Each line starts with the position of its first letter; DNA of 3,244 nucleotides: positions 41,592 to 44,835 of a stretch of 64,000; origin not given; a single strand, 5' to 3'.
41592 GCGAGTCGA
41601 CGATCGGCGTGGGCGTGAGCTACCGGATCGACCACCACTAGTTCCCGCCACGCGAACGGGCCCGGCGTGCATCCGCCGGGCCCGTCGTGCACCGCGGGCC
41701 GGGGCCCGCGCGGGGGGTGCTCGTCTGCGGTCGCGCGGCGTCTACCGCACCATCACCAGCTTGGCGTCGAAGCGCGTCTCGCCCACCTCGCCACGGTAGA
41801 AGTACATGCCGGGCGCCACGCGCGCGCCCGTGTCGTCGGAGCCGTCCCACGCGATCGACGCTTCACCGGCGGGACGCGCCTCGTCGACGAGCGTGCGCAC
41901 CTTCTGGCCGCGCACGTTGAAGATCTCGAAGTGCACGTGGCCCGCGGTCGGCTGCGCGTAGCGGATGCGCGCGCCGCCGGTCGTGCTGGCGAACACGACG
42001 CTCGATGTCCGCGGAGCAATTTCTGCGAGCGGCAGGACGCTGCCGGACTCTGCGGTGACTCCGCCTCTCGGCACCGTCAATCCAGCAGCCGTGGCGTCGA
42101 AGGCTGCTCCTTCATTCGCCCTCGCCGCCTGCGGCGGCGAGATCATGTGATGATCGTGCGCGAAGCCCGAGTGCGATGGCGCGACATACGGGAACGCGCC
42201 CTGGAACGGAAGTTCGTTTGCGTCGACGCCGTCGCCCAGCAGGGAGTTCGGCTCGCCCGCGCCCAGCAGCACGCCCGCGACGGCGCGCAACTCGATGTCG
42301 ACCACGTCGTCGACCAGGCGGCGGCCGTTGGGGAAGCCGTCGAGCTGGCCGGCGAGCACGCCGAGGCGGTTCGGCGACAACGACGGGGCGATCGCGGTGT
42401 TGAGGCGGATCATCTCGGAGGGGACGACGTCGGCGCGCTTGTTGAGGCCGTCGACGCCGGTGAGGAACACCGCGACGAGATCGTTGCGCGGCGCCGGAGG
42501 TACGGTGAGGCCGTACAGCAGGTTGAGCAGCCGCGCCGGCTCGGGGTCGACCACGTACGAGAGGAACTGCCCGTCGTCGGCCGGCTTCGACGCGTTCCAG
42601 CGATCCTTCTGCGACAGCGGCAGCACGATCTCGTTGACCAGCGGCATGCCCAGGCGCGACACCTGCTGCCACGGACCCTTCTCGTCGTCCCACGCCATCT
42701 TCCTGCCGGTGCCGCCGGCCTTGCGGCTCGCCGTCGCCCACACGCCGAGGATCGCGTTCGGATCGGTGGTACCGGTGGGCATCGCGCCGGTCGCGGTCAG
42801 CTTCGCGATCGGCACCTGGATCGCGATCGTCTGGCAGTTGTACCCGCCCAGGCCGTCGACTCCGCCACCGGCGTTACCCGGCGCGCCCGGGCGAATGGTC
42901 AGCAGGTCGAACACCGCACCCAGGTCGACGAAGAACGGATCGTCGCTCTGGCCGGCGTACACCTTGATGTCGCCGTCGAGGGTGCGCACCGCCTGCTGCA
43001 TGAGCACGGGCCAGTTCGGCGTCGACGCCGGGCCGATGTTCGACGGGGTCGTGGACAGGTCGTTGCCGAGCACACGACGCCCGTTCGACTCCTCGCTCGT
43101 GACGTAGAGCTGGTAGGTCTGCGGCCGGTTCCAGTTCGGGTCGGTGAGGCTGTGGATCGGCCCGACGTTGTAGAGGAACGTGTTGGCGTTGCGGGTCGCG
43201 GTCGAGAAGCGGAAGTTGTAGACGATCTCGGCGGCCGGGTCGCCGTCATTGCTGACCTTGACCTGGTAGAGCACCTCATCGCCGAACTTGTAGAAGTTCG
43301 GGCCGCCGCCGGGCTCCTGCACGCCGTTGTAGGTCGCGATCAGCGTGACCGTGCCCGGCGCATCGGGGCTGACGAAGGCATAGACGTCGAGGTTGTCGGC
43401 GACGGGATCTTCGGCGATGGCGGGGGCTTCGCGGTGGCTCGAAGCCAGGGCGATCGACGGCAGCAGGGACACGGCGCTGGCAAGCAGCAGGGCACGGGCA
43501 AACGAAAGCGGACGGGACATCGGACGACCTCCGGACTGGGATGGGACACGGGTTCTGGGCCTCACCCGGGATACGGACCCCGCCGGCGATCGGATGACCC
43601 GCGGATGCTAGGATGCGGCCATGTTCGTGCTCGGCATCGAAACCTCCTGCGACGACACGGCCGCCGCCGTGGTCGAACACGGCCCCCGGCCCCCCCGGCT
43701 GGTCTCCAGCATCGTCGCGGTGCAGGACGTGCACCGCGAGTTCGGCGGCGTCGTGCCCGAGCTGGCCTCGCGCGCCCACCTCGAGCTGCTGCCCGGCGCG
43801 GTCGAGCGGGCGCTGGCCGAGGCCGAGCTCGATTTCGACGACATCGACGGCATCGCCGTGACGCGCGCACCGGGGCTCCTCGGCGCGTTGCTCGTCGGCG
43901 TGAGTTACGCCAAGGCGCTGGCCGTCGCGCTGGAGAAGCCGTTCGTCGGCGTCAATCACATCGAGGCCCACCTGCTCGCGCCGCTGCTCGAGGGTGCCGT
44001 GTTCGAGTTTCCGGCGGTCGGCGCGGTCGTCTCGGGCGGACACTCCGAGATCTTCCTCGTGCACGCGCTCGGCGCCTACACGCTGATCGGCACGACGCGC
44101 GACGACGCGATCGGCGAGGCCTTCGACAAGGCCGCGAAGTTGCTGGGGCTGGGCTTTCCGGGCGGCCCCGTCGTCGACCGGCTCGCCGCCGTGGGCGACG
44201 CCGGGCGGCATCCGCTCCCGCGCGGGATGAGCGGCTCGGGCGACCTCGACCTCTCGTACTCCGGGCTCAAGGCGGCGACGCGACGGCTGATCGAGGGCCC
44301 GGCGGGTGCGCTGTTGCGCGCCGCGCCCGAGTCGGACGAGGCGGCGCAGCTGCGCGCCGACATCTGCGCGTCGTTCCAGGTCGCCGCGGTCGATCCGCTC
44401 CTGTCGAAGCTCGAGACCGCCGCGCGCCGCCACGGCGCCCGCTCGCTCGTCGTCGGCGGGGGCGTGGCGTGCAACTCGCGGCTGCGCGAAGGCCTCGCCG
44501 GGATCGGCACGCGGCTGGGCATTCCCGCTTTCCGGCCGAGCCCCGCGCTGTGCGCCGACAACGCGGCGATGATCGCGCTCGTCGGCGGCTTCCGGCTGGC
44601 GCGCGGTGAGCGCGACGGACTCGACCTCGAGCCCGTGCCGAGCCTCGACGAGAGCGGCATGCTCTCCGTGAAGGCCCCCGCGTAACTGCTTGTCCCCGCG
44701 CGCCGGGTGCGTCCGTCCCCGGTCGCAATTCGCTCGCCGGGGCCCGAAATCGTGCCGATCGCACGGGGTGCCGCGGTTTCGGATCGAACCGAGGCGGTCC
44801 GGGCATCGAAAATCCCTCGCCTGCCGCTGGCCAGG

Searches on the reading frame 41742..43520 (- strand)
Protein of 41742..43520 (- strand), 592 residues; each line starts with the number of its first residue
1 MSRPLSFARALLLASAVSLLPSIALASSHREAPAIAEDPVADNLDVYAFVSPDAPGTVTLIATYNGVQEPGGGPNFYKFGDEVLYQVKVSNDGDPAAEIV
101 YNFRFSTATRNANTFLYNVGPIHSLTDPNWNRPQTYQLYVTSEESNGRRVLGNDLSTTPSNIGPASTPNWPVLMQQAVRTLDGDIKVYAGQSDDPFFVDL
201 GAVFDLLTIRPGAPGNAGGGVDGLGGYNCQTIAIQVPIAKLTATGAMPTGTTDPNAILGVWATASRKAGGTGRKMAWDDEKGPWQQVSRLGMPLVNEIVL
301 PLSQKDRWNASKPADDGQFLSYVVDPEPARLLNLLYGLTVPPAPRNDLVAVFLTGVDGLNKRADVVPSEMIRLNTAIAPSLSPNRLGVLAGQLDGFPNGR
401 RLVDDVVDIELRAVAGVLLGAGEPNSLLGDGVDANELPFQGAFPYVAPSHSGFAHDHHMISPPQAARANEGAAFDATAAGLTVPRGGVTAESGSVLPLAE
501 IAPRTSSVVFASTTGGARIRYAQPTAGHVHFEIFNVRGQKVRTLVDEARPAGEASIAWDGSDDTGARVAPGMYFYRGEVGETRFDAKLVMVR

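Call 83: search_protein_families(library=pfam, proteins=[window:41742-43520:-], max_evalue=1e-8)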
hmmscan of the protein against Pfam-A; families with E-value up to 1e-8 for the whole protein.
window:41742-43520:- (592 aa): 2 families
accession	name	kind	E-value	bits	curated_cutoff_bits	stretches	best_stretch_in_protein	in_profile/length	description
PF14224.11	DUF4331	-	2.5e-141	472.2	27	1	27-448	1-420/421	Domain of unknown function (DUF4331)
PF13860.13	FlgD_ig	-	3.4e-09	37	27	1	516-573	9-69/79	FlgD Ig-like domain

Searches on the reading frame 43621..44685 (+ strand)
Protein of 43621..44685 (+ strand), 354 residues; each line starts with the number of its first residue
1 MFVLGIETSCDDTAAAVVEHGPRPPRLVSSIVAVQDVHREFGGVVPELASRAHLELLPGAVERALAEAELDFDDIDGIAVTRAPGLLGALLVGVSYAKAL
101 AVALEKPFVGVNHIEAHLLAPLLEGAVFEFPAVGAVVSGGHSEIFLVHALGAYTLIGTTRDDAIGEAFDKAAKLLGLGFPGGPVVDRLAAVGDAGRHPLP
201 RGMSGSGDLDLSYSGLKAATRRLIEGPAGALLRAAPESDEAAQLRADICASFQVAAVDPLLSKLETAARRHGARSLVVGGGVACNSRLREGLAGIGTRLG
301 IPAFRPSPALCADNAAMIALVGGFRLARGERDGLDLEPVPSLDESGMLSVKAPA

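Call 9: find_encoding_contigs(protein=window:43621-44685:+, flank=10000, max_places=6)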
Protein window:43621-44685:+ (354 aa): no gene with exactly this product is on record in the collection.

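Call 14: search_protein_families(library=pfam, proteins=[window:43621-44685:+])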
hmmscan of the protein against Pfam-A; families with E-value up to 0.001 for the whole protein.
window:43621-44685:+ (354 aa): 1 family
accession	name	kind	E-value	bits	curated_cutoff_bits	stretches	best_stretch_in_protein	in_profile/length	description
PF00814.31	TsaD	-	1.6e-88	297.3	24.8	1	27-319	2-263/264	tRNA N6-adenosine threonylcarbamoyltransferase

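Call 62: search_solved_structures(query=window:43621-44685:+, max_evalue=1e-30, show_alignments=1)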
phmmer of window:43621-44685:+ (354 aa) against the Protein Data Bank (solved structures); distinct sequences matched with E-value up to 1e-30: 13.
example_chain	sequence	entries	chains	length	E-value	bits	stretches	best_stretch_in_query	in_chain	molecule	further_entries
8iey_A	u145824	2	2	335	5.5e-74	252.6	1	3-342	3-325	tRNA N6-adenosine threonylcarbamoyltransferase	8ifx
6nak_B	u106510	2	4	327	1.1e-73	251.7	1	1-342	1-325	tRNA N6-adenosine threonylcarbamoyltransferase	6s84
6n9a_D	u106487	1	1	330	1.1e-73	251.6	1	1-342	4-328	tRNA N6-adenosine threonylcarbamoyltransferase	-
13fn_D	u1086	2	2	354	1.5e-73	251.2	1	1-342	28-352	tRNA N6-adenosine threonylcarbamoyltransferase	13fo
3zet_B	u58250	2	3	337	1.7e-73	251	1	1-331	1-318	PROBABLE TRNA THREONYLCARBAMOYLADENOSINE BIOSYNTHESIS PROTEIN GCP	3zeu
4ydu_A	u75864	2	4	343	2.8e-73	250.3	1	1-334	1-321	tRNA N6-adenosine threonylcarbamoyltransferase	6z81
4wq5_A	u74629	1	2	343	9.2e-73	248.6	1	1-334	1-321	tRNA N6-adenosine threonylcarbamoyltransferase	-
4wq4_A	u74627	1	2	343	1.2e-72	248.2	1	1-334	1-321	tRNA N6-adenosine threonylcarbamoyltransferase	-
2ivn_A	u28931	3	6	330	4.4e-40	141.1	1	37-325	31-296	O-SIALOGLYCOPROTEIN ENDOPEPTIDASE | UP1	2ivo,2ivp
3wuh_A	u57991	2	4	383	1.2e-33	120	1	3-328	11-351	tRNA N6-adenosine threonylcarbamoyltransferase, mitochondrial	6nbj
4k25_A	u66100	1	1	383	1.2e-33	120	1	3-328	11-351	Probable tRNA threonylcarbamoyladenosine biosynthesis protein QRI7, mitochondrial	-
8ide_A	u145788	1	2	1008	2.4e-31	112.4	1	3-325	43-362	N(6)-L-threonylcarbamoyladenine synthase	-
3eno_A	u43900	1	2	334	7.5e-31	110.8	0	36-326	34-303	Putative O-sialoglycoprotein endopeptidase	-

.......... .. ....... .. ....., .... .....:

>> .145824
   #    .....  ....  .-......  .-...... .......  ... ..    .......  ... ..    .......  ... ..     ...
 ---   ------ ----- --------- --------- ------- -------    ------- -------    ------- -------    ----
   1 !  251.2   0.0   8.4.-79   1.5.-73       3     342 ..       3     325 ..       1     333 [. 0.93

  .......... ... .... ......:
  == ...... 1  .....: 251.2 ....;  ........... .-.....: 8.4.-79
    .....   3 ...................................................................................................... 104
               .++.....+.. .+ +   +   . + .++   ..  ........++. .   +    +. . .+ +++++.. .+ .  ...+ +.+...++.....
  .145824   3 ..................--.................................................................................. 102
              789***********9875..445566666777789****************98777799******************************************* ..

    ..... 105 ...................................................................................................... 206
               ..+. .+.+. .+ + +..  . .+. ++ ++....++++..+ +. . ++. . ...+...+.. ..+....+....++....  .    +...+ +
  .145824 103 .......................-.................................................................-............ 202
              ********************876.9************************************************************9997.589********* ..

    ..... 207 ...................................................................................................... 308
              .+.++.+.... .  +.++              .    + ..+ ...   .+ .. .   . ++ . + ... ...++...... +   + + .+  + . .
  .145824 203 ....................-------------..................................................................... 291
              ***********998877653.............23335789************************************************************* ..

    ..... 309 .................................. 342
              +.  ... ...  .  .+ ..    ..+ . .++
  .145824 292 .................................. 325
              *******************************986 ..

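Call 76: find_homologous_proteins(query=window:43621-44685:+, max_evalue=1e-80)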
Query window:43621-44685:+ (354 aa): 3282 proteins with E <= 1e-80 among 8000 candidates; the best 120 are listed.
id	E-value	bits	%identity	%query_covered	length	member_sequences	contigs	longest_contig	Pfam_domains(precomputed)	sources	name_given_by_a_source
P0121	5.9e-219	744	100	100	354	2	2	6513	PF00814.32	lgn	-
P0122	1.3e-202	690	91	100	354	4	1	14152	PF00814.32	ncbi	-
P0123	2.2e-189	647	86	100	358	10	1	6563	PF00814.32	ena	-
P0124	2.3e-177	607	81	100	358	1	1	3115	PF00814.32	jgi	-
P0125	3.0e-170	584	79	99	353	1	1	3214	PF00814.32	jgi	-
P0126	5.0e-163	560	78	99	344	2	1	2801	PF00814.32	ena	-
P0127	2.0e-162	558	77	99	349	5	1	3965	PF00814.32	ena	-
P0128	2.7e-161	555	77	99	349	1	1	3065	PF00814.32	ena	-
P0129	5.3e-161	554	78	98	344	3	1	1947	PF00814.32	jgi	jgi:N6-L-threonylcarbamoyladenine synthase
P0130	2.1e-159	548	77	98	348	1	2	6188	PF00814.32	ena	-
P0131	2.6e-159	548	77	99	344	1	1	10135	PF00814.32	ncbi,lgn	-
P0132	2.7e-159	548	77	98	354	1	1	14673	PF00814.32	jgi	jgi:N6-L-threonylcarbamoyladenine synthase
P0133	2.9e-159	548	76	99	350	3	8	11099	PF00814.32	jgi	jgi:N6-L-threonylcarbamoyladenine synthase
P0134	3.4e-158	544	76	99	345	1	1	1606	PF00814.32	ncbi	ncbi:MAG: tRNA (adenosine(37)-N6)-threonylcarbamoyltransferase complex transferase subunit TsaD [Can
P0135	3.9e-158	544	75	100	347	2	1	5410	PF00814.32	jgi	jgi:N6-L-threonylcarbamoyladenine synthase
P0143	7.9e-142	491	71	98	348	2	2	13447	PF00814.32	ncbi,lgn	ncbi:MAG: tRNA (adenosine(37)-N6)-threonylcarbamoyltransferase complex transferase subunit TsaD [Can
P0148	1.0e-138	480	70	99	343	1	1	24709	PF00814.32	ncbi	-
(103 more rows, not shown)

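Call 77: find_encoding_contigs(protein=P0132, flank=10000, max_places=1)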
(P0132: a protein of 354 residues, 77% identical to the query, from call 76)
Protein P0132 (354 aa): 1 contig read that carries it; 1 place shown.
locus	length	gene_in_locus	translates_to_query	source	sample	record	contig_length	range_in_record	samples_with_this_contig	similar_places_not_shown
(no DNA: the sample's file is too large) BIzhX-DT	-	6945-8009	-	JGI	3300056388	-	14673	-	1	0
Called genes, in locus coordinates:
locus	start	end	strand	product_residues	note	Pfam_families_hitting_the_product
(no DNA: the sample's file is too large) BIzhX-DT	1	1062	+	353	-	PF13517:FG-GAP_3 (faint), PF07593:UnbV_ASPIC, PF00578:AhpC-TSA (weak), PF08534:Redoxin (weak)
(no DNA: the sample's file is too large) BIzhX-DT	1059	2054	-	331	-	-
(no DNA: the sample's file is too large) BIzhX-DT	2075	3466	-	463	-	PF00083:Sugar_tr (faint), PF03092:BT1, PF07690:MFS_1, PF13000:Acatn (weak)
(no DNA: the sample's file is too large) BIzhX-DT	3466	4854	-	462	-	PF13000:Acatn (faint), PF03092:BT1, PF07690:MFS_1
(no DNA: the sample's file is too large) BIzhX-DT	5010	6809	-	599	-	PF14224:DUF4331, PF13860:FlgD_ig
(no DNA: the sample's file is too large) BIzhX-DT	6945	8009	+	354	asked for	PF00814:TsaD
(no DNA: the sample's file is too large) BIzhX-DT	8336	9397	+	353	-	PF00072:Response_reg, PF23198:PDE8A_N, PF00990:GGDEF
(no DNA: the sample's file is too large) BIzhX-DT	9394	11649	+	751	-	PF00512:HisKA, PF02518:HATPase_c, PF01590:GAF, PF13185:GAF_2, PF13492:GAF_3 (weak), PF13487:HD_5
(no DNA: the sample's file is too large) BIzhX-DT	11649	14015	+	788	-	PF01590:GAF (faint), PF13185:GAF_2 (faint), PF00512:HisKA, PF02518:HATPase_c, PF13487:HD_5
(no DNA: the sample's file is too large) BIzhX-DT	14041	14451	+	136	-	PF00072:Response_reg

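Call 78: find_encoding_contigs(protein=P0148, flank=10000, max_places=1)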
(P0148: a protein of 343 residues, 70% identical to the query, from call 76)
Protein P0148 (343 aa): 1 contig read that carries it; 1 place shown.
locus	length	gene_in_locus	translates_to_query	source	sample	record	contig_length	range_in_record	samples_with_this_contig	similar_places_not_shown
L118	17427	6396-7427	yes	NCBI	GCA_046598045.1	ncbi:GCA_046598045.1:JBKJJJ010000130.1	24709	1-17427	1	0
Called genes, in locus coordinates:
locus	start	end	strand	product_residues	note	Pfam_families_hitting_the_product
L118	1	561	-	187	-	?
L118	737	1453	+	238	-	-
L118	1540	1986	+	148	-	PF01957:NfeD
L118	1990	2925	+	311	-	PF01145:Band_7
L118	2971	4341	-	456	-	PF03092:BT1, PF07690:MFS_1, PF12832:MFS_1_like (faint), PF13000:Acatn, PF07690:MFS_1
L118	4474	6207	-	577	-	PF14224:DUF4331, PF13860:FlgD_ig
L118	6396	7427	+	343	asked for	PF00814:TsaD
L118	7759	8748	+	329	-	PF00072:Response_reg, PF00990:GGDEF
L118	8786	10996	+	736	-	PF00512:HisKA, PF02518:HATPase_c, PF01590:GAF, PF13185:GAF_2, PF13492:GAF_3, PF13487:HD_5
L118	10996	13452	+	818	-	PF13492:GAF_3 (faint), PF00512:HisKA, PF02518:HATPase_c, PF01590:GAF, PF13185:GAF_2, PF13487:HD_5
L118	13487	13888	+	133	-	PF00072:Response_reg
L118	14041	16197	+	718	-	PF17764:PriA_3primeBD, PF00270:DEAD, PF04851:ResIII, PF18319:Zn_ribbon_PriA, PF00271:Helicase_C (weak), PF18074:PriA_C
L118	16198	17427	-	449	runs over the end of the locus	PF05977:MFS_3, PF07690:MFS_1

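Call 79: find_encoding_contigs(protein=P0123, flank=7000, max_places=1)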
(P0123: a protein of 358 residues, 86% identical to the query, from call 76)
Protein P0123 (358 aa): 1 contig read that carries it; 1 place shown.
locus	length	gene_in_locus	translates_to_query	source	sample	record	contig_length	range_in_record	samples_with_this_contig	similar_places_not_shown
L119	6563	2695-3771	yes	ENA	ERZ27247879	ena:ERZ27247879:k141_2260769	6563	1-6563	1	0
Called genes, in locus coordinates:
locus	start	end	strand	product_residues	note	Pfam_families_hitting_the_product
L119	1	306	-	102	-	?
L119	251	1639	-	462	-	PF03092:BT1, PF07690:MFS_1, PF13000:Acatn (weak), PF07690:MFS_1 (weak)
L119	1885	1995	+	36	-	-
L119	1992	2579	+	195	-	PF04367:DUF502 (weak)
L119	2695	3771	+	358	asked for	PF00814:TsaD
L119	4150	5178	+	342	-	PF00072:Response_reg, PF23198:PDE8A_N (weak), PF00990:GGDEF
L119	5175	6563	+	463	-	?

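Call 80: find_encoding_contigs(protein=P0143, flank=10000, max_places=1)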
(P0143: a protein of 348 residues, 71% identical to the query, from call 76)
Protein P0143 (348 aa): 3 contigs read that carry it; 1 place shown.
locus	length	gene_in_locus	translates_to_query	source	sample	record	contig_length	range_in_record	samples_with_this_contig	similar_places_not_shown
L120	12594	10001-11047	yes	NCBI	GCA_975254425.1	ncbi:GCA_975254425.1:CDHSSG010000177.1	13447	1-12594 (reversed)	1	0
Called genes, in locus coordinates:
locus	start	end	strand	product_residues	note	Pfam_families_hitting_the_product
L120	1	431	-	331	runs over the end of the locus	-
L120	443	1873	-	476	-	PF03092:BT1, PF07690:MFS_1, PF13000:Acatn (weak)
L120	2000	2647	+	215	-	-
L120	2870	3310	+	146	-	PF01957:NfeD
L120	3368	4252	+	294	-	PF01145:Band_7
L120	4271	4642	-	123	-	-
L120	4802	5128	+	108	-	PF03091:CutA1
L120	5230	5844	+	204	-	PF04542:Sigma70_r2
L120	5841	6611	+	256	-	PF12973:Cupin_7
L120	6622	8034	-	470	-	PF07690:MFS_1, PF13000:Acatn (weak), PF03092:BT1, PF07690:MFS_1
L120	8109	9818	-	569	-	PF14224:DUF4331, PF13860:FlgD_ig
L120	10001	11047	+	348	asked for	PF00814:TsaD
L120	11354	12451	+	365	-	PF23198:PDE8A_N (weak), PF00072:Response_reg, PF00990:GGDEF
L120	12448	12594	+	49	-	?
